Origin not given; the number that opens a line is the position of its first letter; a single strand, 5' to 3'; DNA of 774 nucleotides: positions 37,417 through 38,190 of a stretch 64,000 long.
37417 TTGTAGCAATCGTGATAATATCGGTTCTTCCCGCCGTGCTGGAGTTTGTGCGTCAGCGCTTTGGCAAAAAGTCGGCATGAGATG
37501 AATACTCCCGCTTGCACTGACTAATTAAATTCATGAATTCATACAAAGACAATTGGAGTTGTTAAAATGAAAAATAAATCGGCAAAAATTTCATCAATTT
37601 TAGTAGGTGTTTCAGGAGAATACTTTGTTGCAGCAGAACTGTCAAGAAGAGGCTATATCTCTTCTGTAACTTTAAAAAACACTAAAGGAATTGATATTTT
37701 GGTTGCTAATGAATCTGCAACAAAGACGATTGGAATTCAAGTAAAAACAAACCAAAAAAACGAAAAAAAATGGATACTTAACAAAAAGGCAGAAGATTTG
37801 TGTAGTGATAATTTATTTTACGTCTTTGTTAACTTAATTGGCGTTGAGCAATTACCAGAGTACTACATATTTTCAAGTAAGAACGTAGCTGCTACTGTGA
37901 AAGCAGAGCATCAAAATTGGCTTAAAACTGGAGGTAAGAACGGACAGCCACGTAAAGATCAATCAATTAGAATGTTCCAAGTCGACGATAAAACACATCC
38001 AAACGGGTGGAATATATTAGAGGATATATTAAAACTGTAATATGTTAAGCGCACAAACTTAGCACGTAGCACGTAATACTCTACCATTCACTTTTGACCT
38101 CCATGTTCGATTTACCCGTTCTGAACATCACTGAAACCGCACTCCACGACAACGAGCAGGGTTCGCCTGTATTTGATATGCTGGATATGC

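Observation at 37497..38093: Single-gene low-GC island encoding an uncharacterised PD-(D/E)XK (Hjc/YraN-like) nuclease-fold protein between dedA and miaB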

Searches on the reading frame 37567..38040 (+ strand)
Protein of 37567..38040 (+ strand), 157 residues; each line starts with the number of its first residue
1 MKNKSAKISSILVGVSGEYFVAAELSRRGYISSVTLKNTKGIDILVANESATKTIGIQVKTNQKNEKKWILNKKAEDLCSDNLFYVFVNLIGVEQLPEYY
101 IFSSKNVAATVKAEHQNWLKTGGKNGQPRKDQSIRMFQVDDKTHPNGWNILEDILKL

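Call 4: search_protein_families(library=pfam, proteins=[window:37567-38037:+], max_evalue=10)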
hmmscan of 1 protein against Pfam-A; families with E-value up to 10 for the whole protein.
window:37567-38037:+ (157 aa): 1 family
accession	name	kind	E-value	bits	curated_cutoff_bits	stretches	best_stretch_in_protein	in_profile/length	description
PF04471.18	Mrr_cat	-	0.013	16.1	21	1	18-65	10-60/115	Restriction endonuclease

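Call 5: search_protein_families(library=ncbifam, proteins=[window:37567-38037:+], max_evalue=10)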
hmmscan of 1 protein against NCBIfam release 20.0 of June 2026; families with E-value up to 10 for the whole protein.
window:37567-38037:+ (157 aa): 0 families

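Call 6: search_protein_families(library=padloc, proteins=[window:37567-38037:+], max_evalue=10)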
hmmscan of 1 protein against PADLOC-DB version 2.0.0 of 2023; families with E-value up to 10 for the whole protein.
window:37567-38037:+ (157 aa): 1 family
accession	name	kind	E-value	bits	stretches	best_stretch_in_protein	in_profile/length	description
PDLC03260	MTase_II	-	0.0045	14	1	89-116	289-317/349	Type II methyltransferase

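Call 7: search_protein_families(library=phrogs, proteins=[window:37567-38037:+], max_evalue=10)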
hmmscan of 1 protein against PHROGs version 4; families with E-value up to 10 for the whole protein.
window:37567-38037:+ (157 aa): 3 families
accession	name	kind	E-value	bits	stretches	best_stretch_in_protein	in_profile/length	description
phrog_29029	-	unknown function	1.6e-13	51.9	1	5-119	4-121/147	-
phrog_26985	-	unknown function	2.4e-10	41.3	1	12-111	14-117/174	-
phrog_5018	-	unknown function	0.0022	19.2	1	10-67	4-59/134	-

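Call 8: search_solved_structures(query=window:37567-38037:+, max_evalue=10, show_alignments=3)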
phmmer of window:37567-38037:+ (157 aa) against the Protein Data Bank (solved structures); distinct sequences matched with E-value up to 10: 1.
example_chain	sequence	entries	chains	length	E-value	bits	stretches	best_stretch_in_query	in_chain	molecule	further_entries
7yco_B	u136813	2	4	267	1.1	12.5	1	21-116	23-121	Repebody (A6)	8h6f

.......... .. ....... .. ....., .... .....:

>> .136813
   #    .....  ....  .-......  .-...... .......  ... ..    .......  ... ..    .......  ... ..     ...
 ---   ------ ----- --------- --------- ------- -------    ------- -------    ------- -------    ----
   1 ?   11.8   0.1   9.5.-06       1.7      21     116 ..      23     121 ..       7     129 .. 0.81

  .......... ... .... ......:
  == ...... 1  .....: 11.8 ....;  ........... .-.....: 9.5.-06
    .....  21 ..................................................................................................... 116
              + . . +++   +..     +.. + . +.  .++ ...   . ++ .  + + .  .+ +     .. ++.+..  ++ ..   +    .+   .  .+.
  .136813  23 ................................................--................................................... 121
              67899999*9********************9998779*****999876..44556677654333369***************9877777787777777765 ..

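Call 9: find_homologous_proteins(query=window:37567-38037:+)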
Query window:37567-38037:+ (157 aa): 2430 proteins with E <= 0.001 among 2451 candidates; the best 120 are listed.
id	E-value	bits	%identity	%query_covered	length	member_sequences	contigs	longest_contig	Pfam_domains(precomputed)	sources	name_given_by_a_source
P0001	1.9e-97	341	100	100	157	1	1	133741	-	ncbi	-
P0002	1.6e-60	221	72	95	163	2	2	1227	-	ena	-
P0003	2.1e-60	221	70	95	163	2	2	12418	-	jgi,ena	jgi:hypothetical protein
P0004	1.7e-59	218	70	96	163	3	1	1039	-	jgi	jgi:hypothetical protein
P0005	7.4e-59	216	70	95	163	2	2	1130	-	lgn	-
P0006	9.2e-58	212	67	96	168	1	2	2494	-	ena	-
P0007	1.6e-57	212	66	95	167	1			-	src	-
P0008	2.7e-57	211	69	96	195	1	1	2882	-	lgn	-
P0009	4.5e-57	210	68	96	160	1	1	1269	-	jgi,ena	-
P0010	1.5e-56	208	64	95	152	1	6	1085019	-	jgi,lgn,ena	-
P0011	1.9e-56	208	66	96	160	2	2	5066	-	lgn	-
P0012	3.2e-56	207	65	96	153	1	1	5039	-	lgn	-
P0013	4.5e-56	207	67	96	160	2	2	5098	-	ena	-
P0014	5.9e-56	206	67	96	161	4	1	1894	-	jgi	-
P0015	2.8e-55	204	66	94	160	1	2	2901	-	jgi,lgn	jgi:hypothetical protein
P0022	8.3e-54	199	65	96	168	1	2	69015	-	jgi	jgi:hypothetical protein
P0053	7.7e-51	190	63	96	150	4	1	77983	-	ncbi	-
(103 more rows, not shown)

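Call 12: find_encoding_contigs(protein=window:37567-38040:+, flank=10000)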
Protein window:37567-38040:+ (157 aa): no gene with exactly this product is on record in the collection.

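Call 13: find_related_loci(query=A1, collection=genome_contigs, flank=6000)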
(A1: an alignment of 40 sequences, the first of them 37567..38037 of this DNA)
Query A1 (157 aa) in genome_contigs; peptide patterns used: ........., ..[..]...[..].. (x = any residue, [..] = any of these).
80 stretches matched a pattern; 68 encode a relative of the query (tblastn E <= 1e-3); 68 distinct loci.
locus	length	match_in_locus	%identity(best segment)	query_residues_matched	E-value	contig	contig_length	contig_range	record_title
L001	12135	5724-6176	64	2-152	4e-61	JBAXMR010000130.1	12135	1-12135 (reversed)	MAG: Paludibacter sp. isolate ELA458 MAG458_130, whole genome shotgun sequence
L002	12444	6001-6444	63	1-151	3e-56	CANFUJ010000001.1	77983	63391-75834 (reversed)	MAG: Chitinophagaceae bacterium isolate Jr-16oct17-189 genome assembly, contig: Jr-16oct17-C635, whole genome shotgun se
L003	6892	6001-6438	61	7-152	2e-55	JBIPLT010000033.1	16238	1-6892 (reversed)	MAG: Flavobacteriales bacterium isolate ME2013-11-14_3300034064_group4_bin53 Rohwer_bin1009_scaffold_1134_c1, whole geno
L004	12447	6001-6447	60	4-152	3e-55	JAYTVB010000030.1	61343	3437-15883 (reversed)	MAG: Cyclobacteriaceae bacterium isolate GFS_5652 GFS_5652_29, whole genome shotgun sequence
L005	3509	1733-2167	56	7-151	8e-54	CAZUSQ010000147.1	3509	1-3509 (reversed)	MAG TPA_asm: uncultured Methanosarcinales archaeon isolate SRP269290_co1_892 genome assembly, contig: NODE_51827_length_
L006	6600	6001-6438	57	7-152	2e-53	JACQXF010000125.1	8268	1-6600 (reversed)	MAG: Nitrospirae bacterium isolate NC_groundwater_1508_Pr4_B-0.1um_43_4 SR1-18-B1_scaffold_612721, whole genome shotgun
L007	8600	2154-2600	54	3-151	2e-53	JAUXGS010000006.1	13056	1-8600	MAG: Methanosarcinales archaeon isolate CSMAG_2935 CSMAG_2935_k117_4917974_length_13056_cov_30.2781, whole genome shotgu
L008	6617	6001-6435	58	7-151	4e-53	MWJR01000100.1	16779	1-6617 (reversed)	MAG: Calditrichaeota bacterium AABM5.125.24 NODE_26_length_16779_cov_7.80781_ID_51, whole genome shotgun sequence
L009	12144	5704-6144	56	5-151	1e-52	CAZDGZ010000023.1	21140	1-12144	MAG TPA_asm: uncultured Anaerolineaceae bacterium isolate binchicken_co291_55 genome assembly, contig: NODE_527_length_2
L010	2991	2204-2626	60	12-152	2e-52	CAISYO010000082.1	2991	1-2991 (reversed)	MAG: uncultured Bacteroidetes bacterium isolate Loclat_bin-05265 genome assembly, contig: bin-05265:082/331, whole genom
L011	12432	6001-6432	55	8-151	3e-52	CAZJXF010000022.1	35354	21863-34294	MAG TPA_asm: uncultured Desulfatirhabdium sp. isolate binchicken_co135_1 genome assembly, contig: NODE_2319_length_35354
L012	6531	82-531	57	3-152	3e-52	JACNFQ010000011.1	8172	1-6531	MAG: bacterium isolate NIOZ-UU106 NIOZ-UU_NODE_10985_length_8172_cov_6.80091, whole genome shotgun sequence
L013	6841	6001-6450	56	1-151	3e-52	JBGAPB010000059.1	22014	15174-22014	MAG: Blastocatellia bacterium isolate MAG_AAO_H10.7 AAOH10-7_opera_contig_7528, whole genome shotgun sequence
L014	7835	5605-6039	56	7-151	2e-51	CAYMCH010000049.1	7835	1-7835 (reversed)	MAG TPA_asm: uncultured Candidatus Saccharibacteria bacterium isolate SRP192927_co2_25 genome assembly, contig: NODE_197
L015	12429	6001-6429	58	8-151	4e-51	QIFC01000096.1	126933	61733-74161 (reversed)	MAG: Chloroflexi bacterium isolate SZUA-185 Ga0063294_10000002, whole genome shotgun sequence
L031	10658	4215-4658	53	1-148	2e-46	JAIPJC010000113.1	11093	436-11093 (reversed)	MAG: Kiritimatiellales bacterium isolate Tobar13m-G50 Tobar13m-C5463, whole genome shotgun sequence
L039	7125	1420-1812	51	7-137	3e-43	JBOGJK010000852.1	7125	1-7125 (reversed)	MAG: Thermoanaerobaculia bacterium isolate H1-B1_metabat2.bin.190_sub k127_270651, whole genome shotgun sequence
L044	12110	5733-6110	52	1-126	2e-41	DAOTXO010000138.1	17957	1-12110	MAG TPA_asm: Anaerolineae bacterium isolate H21_261 k133_860783, whole genome shotgun sequence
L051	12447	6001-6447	48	1-149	2e-39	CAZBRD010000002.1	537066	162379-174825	MAG TPA_asm: uncultured Phycisphaeraceae bacterium isolate SRP287051_co1_53 genome assembly, contig: NODE_15_length_5370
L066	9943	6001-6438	56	7-152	2e-49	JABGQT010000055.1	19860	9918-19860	MAG: Anaerolineae bacterium isolate co234_bin62 NODE_5090_length_19860_cov_15.024489, whole genome shotgun sequence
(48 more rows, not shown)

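Call 15: list_cluster_members(proteins=[P0001, P0010, P0053])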
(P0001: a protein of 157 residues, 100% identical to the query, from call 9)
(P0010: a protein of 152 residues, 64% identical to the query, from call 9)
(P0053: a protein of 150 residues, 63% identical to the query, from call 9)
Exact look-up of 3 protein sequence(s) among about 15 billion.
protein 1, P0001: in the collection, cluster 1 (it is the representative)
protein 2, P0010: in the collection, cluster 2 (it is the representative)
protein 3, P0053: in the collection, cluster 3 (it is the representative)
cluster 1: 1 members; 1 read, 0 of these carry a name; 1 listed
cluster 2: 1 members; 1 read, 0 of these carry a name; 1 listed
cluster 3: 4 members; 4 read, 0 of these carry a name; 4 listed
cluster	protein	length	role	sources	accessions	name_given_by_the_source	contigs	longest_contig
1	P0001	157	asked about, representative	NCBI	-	-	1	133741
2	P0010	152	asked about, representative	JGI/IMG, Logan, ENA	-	-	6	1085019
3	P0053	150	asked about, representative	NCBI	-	-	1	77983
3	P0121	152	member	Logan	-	-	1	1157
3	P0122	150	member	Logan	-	-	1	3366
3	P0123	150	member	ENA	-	-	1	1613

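Call 21: predict_structure(alignment_id=A1)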
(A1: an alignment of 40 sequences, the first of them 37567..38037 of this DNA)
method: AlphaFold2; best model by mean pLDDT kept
length: 157 residues; sequences in the alignment: 40
mean_pLDDT: 85.3   pTM: 0.81
mean pLDDT of the five models: 85.3, 85.2, 84.7, 84.1, 83.1
residues with pLDDT >= 90: 86; 70-90: 44; 50-70: 24; < 50: 3
segments of 3 or more residues with pLDDT < 50: 1-3
pLDDT, mean of each block of 10 residues (from residue 1): 59 74 92 76 89 93 86 93 92 84 95 95 90 92 72 84
secondary structure, 60 per line:
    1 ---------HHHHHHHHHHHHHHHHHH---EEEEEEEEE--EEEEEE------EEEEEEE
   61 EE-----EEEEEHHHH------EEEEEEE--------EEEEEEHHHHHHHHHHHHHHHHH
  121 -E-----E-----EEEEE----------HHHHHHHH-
elements in order: H10-27 E31-39 E42-47 E54-62 E68-72 H73-76 E83-89 E98-103 H104-120 E134-138 H149-156

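Call 23: search_protein_families(library=pfam, alignment_id=A2, max_evalue=0.001)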
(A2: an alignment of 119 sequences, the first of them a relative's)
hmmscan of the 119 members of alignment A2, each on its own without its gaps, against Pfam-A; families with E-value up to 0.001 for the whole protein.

A. member 1, L001:4752-5237:+ (162 aa): 0 families

B. families by the number of members that match (of 119 scanned): 159 families (the first 25 are shown)
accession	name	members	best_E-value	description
PF00270.35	DEAD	3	4.3e-12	DEAD/DEAH box helicase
PF00515.34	TPR_1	2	5.7e-58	Tetratricopeptide repeat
PF07669.17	Eco57I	2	3.7e-43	Eco57I restriction-modification methylase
PF11074.14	DUF2779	2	4.4e-42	Domain of unknown function(DUF2779)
PF04851.21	ResIII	2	2e-38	Type III restriction enzyme, res subunit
PF13424.12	TPR_12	2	1.3e-25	Tetratricopeptide repeat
PF04471.18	Mrr_cat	2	1.1e-24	Restriction endonuclease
PF12569.14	NatA_aux_su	2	1.5e-13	N-terminal acetyltransferase A, auxiliary subunit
PF20473.4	MmeI_Mtase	2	1.6e-13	MmeI, DNA-methyltransferase domain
PF12950.13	TaqI_C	2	5.3e-12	TaqI-like C-terminal specificity domain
PF02384.22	N6_Mtase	2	3.6e-11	N-6 DNA Methylase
PF12705.13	PDDEXK_1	2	2.6e-10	PD-(D/E)XK nuclease superfamily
PF04313.20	HSDR_N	2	2.7e-10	Type I restriction enzyme R protein N terminus (HSDR_N)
PF01170.24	UPF0020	2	1.4e-09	RMKL-like, methyltransferase domain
PF00271.37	Helicase_C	2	2.7e-09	Helicase conserved C-terminal domain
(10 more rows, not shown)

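Call 24: fold_search(model_id=the predicted structure, library=pdb)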
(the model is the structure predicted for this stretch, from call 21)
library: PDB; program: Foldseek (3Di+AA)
matches with E <= 10: 404; with E <= 0.001: 43
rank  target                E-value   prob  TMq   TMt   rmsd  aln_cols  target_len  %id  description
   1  2ost_C                1.4e-05  1.00  0.51  0.56   5.7       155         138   15  The structure of a bacterial homing endonuclease : I-Ssp6803I (released 2007-03-20)
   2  2ost_D                3.8e-05  1.00  0.50  0.58   5.5       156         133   17  The structure of a bacterial homing endonuclease : I-Ssp6803I (released 2007-03-20)
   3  2ost_B                6.4e-05  1.00  0.50  0.53   5.5       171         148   14  The structure of a bacterial homing endonuclease : I-Ssp6803I (released 2007-03-20)
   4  1rv5_B                9.4e-05  1.00  0.42  0.32   9.1       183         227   11  COMPLEX OF ECORV ENDONUCLEASE WITH D(AAAGAT)/D(ATCTT) (released 1998-11-11)
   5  1sx8_B                1.1e-04  1.00  0.42  0.31   9.9       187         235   11  EcoRV bound to cognate DNA and Mn2+ (released 2004-04-06)
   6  2rve_B                1.2e-04  0.99  0.39  0.31   9.7       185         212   13  THE CRYSTAL STRUCTURE OF ECORV ENDONUCLEASE AND OF ITS COMPLEXES WITH COGNATE AND NON-COGNATE DNA SEGMENTS (released 1992-01-15)
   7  1suz_B                1.5e-04  1.00  0.40  0.30  10.1       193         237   12  The structure of K92A EcoRV bound to cognate DNA and Mg2+ (released 2004-04-06)
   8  1bua_A                1.8e-04  1.00  0.41  0.30  10.1       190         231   12  STRUCTURAL AND ENERGETIC ORIGINS OF INDIRECT READOUT IN SITE-SPECIFIC DNA CLEAVAGE BY A RESTRICTION ENDONUCLEASE (released 1998-09-09)
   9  2ge5_A                1.9e-04  1.00  0.40  0.32   9.1       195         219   10  EcoRV Restriction Endonuclease C-terminal deletion mutant/GATATC/Ca2+ (released 2006-07-04)
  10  2ost_A                2.0e-04  1.00  0.57  0.60   4.8       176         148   12  The structure of a bacterial homing endonuclease : I-Ssp6803I (released 2007-03-20)
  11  1bua_B                2.0e-04  1.00  0.42  0.31   9.1       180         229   11  STRUCTURAL AND ENERGETIC ORIGINS OF INDIRECT READOUT IN SITE-SPECIFIC DNA CLEAVAGE BY A RESTRICTION ENDONUCLEASE (released 1998-09-09)
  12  1bgb_B                2.0e-04  0.99  0.38  0.29   9.2       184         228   11  ECORV ENDONUCLEASE COMPLEX WITH 5'-CGGGATATCCC DNA (released 1998-10-28)
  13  9qcc_M                2.3e-04  1.00  0.48  0.22   7.1       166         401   12  Activated XauSPARDA filament assembly with bound dsDNA substrate (released 2025-12-17)
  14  2b0d_B                2.3e-04  0.99  0.37  0.26  15.4       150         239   14  EcoRV Restriction Endonuclease/GAATTC/Ca2+ (released 2005-09-27)
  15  1b96_A                2.5e-04  1.00  0.42  0.30   8.0       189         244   12  ANALYSIS OF A MUTATIONAL HOT-SPOT IN THE ECORV RESTRICTION ENDONUCLEASE: A CATALYTIC ROLE FOR A MAIN CHAIN CARBONYL GR (released 1999-02-26)
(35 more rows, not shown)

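Call 25: find_encoding_contigs(protein=P0001, flank=10000)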
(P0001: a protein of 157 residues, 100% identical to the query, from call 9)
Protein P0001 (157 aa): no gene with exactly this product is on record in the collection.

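Call 28: search_solved_structures(query=A1, max_evalue=10, show_alignments=3)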
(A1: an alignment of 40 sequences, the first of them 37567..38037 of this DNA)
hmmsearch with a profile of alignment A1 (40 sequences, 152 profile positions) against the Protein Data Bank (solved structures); distinct sequences matched with E-value up to 10: 2.
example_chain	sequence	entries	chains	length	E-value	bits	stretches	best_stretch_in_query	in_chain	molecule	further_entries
8wpl_A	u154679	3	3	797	0.82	12.5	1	96-147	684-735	Short transient receptor potential channel 1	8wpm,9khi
3grp_A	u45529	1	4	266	1.3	11.8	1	4-60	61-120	3-oxoacyl-(Acyl carrierprotein) reductase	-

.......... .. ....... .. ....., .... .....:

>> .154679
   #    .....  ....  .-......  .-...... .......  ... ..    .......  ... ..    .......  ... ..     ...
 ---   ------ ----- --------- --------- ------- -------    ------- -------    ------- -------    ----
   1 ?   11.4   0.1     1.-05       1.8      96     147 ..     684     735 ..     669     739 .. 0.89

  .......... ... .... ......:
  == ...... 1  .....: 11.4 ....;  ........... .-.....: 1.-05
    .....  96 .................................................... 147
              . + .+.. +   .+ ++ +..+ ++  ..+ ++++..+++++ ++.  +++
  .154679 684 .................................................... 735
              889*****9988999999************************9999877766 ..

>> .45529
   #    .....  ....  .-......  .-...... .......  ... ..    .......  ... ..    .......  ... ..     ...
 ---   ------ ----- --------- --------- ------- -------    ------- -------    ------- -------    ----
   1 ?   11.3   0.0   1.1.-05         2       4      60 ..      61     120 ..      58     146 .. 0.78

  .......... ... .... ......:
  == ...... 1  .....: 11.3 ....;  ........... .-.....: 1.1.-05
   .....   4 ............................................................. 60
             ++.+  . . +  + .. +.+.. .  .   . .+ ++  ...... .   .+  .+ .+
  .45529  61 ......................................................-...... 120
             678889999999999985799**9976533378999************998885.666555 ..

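Call 30: search_dna_similar(query=window:37567-38037:+, collection=phages, mode=protein, max_evalue=0.001, max_rows=30)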
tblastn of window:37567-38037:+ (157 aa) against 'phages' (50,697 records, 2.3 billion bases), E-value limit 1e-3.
Records with a match: 4; places in all: 4; records where one place covers at least 80% of the query: 3.
Best place of each record, by identity: <60% 4.
By first word of the organism name: Burkholderia 4.
By host as written in the record: Burkholderia sp. 3; Burkholderia pseudomallei BP82 1.
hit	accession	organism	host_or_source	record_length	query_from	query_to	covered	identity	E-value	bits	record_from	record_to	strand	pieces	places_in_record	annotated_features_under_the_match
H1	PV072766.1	Burkholderia phage vB_E253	Burkholderia sp.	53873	15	147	85%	27.5%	1e-7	55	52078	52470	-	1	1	hypothetical protein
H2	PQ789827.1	Burkholderia phage vB_PR2b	Burkholderia sp.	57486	15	147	85%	27.5%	1e-7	55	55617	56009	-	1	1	hypothetical protein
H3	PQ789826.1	Burkholderia phage vB_RY3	Burkholderia sp.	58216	15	147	85%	27.5%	1e-7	55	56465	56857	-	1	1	hypothetical protein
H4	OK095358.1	Burkholderia phage phiBt-TXDOH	Burkholderia pseudomallei BP82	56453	15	108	60%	28.3%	5e-7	54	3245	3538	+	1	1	hypothetical protein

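Call 31: get_annotated_region(hit=H1, flank=4000)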
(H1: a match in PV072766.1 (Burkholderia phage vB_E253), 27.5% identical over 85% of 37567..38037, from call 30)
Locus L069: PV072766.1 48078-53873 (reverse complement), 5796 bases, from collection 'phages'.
description: Burkholderia phage vB_E253, complete genome.
organism: Burkholderia phage vB_E253 (NCBI taxid 3412841)
taxonomy: Viruses
host: Burkholderia sp.; source: -; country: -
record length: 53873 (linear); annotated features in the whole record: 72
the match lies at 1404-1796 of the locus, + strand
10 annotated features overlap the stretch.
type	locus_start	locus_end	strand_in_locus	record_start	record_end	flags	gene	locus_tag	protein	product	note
CDS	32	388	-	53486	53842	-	-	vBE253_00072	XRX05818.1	HNH endonuclease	-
CDS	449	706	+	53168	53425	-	-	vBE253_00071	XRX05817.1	RelE-like toxin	-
CDS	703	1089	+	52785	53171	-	-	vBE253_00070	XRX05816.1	transcriptional regulator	-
CDS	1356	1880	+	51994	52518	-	-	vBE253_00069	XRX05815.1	hypothetical protein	-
CDS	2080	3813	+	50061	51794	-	-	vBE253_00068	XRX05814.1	hypothetical protein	-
CDS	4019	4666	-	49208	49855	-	-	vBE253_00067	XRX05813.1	hypothetical protein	-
CDS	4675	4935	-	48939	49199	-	-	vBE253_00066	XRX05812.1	hypothetical protein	-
CDS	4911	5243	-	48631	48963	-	-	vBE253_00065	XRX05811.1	hypothetical protein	-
CDS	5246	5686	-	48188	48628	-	-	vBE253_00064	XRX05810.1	hypothetical protein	-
CDS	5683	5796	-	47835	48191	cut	-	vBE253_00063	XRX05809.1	hypothetical protein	-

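Call 32: search_dna_similar(query=window:37567-38037:+, collection=plasmids, mode=protein, max_evalue=0.001, max_rows=30)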
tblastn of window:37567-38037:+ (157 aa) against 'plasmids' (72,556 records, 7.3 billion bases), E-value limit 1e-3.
Records with a match: 6; places in all: 7; records where one place covers at least 80% of the query: 3.
Best place of each record, by identity: <60% 6.
By first word of the organism name: Agrobacterium 1; Burkholderia 1; Pantoea 1; Frondihabitans 1; Klebsiella 1; Sinorhizobium 1.
By predicted mobility (MOB-suite, as given by PLSDB): non-mobilizable 4; conjugative 1; mobilizable 1.
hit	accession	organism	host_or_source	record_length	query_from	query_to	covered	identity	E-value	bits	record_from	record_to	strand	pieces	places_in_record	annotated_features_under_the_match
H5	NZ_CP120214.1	Agrobacterium leguminum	-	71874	4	155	97%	34.3%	1e-18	89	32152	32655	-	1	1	hypothetical protein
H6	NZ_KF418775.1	Burkholderia pseudomallei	-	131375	14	150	87%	35.3%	4e-21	96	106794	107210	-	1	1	hypothetical protein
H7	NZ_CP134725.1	Pantoea agglomerans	Allium cepa,cell culture,bulb ...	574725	1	116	74%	33.1%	6e-7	55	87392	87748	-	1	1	hypothetical protein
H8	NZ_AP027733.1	Frondihabitans sucicola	cell culture,Sap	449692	16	152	87%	26.5%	3e-4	47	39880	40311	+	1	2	hypothetical protein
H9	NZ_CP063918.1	Klebsiella variicola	Human fecal samples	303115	16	115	64%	34.3%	5e-6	52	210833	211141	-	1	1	none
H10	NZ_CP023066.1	Sinorhizobium sp. CCBAU 05631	G.max,nodule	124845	2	66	41%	36.4%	1e-3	45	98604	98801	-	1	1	none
